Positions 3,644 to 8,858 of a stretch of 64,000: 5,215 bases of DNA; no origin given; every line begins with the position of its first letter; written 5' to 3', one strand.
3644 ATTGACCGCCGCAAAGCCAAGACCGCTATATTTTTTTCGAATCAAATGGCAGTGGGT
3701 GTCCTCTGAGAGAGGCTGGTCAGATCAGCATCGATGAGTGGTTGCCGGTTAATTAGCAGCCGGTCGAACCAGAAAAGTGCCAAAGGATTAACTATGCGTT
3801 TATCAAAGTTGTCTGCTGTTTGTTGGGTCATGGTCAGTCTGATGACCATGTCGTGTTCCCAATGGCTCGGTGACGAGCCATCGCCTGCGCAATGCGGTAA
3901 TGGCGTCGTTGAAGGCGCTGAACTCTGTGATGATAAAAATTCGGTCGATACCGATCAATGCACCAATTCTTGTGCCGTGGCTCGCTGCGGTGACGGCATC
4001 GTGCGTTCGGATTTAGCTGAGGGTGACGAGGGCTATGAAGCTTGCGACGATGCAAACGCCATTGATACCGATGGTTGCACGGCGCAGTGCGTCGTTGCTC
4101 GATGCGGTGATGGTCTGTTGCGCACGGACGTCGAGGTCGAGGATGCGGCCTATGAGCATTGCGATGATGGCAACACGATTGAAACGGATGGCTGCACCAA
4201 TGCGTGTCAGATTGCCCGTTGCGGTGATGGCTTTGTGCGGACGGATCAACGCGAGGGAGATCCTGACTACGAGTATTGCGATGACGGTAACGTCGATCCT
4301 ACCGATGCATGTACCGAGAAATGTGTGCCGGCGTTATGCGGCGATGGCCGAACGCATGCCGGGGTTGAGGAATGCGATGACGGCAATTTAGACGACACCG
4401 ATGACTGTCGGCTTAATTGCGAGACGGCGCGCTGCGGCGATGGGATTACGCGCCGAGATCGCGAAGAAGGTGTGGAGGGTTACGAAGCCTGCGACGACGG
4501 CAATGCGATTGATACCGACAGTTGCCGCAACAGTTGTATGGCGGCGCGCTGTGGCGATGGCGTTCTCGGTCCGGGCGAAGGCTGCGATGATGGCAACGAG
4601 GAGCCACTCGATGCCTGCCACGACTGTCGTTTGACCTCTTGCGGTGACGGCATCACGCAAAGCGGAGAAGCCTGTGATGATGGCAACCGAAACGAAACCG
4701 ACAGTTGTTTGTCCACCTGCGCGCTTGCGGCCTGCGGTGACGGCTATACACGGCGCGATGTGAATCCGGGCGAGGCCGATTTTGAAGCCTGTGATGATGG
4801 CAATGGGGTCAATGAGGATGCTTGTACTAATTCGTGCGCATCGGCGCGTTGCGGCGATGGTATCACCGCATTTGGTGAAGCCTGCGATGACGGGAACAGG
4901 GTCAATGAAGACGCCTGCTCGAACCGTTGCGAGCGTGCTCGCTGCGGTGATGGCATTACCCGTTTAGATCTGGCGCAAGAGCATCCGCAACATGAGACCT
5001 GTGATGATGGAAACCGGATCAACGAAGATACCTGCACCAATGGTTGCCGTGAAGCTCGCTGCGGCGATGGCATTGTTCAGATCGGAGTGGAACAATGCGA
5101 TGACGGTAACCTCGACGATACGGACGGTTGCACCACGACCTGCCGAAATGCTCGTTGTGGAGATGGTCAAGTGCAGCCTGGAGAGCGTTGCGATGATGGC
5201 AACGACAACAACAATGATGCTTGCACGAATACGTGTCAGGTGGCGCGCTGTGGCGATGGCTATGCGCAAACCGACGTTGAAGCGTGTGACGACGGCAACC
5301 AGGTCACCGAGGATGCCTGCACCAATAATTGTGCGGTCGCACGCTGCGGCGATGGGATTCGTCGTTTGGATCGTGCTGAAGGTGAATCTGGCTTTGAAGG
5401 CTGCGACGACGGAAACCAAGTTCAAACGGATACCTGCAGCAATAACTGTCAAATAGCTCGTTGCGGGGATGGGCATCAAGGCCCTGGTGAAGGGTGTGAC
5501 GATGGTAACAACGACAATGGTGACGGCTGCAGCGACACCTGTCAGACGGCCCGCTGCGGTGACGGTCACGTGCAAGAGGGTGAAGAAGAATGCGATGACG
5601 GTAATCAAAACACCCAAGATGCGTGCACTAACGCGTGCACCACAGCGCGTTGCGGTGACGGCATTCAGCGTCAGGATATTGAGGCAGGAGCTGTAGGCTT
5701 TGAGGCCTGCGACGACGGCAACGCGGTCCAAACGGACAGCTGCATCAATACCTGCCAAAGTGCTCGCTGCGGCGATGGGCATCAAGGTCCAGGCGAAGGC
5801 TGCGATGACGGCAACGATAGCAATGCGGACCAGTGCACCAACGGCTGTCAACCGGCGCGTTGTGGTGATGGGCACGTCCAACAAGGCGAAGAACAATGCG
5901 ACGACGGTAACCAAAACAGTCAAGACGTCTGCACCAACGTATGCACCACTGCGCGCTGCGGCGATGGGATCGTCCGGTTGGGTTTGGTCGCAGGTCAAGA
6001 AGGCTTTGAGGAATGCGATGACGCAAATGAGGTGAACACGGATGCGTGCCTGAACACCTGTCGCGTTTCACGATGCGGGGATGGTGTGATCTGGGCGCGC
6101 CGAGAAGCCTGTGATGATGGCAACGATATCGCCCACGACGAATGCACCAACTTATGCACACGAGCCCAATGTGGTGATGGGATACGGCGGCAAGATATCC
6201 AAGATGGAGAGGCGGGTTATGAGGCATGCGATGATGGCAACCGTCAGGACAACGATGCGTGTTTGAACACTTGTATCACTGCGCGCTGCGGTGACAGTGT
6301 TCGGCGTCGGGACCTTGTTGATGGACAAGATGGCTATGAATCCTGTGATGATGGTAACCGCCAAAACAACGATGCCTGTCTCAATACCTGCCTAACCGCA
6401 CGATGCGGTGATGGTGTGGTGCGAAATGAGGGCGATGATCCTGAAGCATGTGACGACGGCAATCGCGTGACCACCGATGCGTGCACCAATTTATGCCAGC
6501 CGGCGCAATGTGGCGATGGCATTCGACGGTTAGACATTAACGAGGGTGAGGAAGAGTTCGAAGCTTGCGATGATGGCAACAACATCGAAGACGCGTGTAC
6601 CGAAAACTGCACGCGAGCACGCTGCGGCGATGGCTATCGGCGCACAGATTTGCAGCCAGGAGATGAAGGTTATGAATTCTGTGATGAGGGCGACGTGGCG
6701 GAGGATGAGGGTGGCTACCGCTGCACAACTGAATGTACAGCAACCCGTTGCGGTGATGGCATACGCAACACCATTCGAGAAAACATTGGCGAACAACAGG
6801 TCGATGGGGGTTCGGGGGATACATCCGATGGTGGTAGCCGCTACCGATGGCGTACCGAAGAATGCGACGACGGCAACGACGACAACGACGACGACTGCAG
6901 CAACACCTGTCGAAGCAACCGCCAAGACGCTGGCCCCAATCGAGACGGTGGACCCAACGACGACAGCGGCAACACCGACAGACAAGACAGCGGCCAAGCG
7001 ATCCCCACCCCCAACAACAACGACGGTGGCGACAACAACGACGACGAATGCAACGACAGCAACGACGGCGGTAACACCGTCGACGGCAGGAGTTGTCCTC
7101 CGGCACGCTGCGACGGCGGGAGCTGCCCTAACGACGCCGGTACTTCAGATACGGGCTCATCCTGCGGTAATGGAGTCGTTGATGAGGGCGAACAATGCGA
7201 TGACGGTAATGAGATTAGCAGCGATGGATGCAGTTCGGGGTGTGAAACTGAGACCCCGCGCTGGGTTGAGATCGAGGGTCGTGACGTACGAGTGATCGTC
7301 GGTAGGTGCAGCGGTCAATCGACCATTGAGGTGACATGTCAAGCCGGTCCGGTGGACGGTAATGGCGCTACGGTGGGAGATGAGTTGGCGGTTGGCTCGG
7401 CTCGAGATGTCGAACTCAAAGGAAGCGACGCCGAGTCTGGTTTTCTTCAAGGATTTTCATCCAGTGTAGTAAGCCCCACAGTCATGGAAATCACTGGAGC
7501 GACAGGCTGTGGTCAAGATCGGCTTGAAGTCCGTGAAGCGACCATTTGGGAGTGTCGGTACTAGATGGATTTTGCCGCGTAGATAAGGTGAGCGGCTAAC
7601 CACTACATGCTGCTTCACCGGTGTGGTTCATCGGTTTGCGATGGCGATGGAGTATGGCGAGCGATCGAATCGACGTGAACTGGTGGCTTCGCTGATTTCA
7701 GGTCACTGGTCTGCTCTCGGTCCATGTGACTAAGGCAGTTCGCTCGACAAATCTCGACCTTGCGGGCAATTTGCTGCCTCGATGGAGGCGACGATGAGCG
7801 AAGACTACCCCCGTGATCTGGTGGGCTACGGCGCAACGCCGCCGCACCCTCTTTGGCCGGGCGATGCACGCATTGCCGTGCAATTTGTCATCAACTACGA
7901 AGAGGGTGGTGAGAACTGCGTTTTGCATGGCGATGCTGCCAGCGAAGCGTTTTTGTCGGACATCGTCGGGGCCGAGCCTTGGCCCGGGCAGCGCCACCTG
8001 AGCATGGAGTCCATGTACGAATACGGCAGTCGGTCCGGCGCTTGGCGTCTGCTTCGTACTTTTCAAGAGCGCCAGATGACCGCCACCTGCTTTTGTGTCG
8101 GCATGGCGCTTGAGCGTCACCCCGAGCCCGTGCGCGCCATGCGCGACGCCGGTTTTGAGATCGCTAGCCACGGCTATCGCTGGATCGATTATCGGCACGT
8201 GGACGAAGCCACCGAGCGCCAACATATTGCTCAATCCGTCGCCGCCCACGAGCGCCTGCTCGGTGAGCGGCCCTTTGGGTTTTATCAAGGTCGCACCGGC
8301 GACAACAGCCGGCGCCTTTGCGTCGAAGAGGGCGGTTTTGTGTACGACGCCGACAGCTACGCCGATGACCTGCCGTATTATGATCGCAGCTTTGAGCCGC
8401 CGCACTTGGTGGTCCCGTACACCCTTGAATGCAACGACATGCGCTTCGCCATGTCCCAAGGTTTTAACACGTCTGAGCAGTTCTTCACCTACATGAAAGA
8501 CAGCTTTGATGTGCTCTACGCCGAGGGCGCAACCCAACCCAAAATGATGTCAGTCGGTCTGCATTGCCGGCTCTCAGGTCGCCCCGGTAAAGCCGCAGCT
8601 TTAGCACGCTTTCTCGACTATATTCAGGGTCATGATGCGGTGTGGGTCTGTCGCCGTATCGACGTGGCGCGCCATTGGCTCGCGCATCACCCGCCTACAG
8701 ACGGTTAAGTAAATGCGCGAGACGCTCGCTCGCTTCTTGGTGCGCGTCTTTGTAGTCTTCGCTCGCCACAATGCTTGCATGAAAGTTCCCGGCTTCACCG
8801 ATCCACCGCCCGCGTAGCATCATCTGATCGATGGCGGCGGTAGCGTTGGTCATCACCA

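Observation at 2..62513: Repertoire of stalk-plus-head surface lipoproteins built on ~110 cysteine-rich repeat units in 8 genes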

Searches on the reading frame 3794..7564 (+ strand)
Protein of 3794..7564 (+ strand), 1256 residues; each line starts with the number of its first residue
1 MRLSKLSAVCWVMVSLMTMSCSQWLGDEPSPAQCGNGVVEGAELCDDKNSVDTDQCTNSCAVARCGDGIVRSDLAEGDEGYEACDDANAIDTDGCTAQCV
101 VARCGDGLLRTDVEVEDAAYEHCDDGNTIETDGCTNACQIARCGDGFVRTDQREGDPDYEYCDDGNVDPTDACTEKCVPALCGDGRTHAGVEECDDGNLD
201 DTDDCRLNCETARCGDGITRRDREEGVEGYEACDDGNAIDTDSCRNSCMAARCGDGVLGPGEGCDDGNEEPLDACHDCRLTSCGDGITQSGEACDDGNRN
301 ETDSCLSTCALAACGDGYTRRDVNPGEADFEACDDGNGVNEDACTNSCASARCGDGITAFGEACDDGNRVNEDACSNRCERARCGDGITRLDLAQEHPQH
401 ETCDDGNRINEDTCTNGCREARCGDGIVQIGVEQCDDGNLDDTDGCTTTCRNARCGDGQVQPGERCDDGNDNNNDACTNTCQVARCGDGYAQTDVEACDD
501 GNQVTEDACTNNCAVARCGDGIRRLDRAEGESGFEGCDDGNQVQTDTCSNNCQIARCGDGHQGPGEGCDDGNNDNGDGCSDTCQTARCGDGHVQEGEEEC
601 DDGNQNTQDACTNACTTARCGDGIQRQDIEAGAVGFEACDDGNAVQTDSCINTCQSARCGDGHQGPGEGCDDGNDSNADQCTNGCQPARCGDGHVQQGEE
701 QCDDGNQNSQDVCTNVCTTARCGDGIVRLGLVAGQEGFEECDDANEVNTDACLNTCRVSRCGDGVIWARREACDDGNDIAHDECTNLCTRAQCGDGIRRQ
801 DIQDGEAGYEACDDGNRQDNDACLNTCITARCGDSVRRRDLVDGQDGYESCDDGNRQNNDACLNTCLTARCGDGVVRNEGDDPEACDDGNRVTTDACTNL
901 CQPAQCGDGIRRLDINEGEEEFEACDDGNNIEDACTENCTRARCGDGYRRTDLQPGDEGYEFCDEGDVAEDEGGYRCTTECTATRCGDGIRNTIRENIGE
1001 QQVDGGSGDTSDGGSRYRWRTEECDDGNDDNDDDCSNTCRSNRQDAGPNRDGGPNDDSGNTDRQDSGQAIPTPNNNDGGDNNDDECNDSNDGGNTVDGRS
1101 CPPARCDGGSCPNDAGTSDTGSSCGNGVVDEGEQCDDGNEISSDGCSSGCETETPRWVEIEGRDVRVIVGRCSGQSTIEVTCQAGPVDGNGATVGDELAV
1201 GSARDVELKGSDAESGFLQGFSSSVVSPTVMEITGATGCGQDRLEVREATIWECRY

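Call 4: search_protein_families(library=pfam, proteins=[window:3794-7564:+], max_evalue=0.01)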
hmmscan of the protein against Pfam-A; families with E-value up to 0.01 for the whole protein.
window:3794-7564:+ (1256 aa): 1 family
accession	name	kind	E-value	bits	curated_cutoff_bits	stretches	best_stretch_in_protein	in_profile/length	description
PF13948.11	DUF4215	-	4.3e-99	325.1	27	16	416-450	15-46/47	Domain of unknown function (DUF4215)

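Call 5: search_protein_families(library=ncbifam, proteins=[window:3794-7564:+], max_evalue=0.01)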
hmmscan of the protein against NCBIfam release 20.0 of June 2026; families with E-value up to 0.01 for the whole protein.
window:3794-7564:+ (1256 aa): 1 family
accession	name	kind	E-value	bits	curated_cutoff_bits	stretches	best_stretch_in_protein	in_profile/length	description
TIGR02232.1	myxo_disulf_rpt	repeat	9.3e-126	409.4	20.8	23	1122-1153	2-33/38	cysteine-rich acidic repeat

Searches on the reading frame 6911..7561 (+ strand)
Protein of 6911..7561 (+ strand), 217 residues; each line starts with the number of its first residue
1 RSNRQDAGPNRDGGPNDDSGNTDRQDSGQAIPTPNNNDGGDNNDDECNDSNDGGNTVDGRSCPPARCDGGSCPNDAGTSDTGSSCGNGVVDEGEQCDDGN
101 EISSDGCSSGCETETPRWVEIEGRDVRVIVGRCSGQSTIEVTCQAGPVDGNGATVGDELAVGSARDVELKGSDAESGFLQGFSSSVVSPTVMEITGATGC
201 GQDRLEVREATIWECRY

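Call 61: search_protein_families(library=pfam, proteins=[window:6911-7561:+], max_evalue=5)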
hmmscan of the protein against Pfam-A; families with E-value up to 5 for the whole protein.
seq(217 aa): 1 family
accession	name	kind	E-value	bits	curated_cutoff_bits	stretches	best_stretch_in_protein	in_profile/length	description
PF13948.11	DUF4215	-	1.6e-05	25.6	27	1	83-111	19-46/47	Domain of unknown function (DUF4215)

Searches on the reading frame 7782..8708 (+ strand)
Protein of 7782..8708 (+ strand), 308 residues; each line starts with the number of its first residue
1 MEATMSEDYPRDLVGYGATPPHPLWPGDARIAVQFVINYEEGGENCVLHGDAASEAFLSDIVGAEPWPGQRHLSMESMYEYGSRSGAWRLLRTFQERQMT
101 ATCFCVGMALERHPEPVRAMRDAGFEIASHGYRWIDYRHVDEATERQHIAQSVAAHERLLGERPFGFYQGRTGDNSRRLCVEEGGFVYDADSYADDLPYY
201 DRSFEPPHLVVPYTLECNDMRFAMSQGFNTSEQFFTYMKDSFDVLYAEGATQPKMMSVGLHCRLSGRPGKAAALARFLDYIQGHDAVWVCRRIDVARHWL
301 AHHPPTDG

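Call 7: search_protein_families(library=pfam, proteins=[window:7782-8708:+], max_evalue=0.001)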
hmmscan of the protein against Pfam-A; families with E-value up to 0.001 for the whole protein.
window:7782-8708:+ (308 aa): 1 family
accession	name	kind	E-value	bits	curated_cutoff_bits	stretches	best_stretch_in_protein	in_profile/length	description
PF01522.26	Polysacc_deac_1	-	2.6e-15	56.9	23.1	1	78-174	12-107/124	Polysaccharide deacetylase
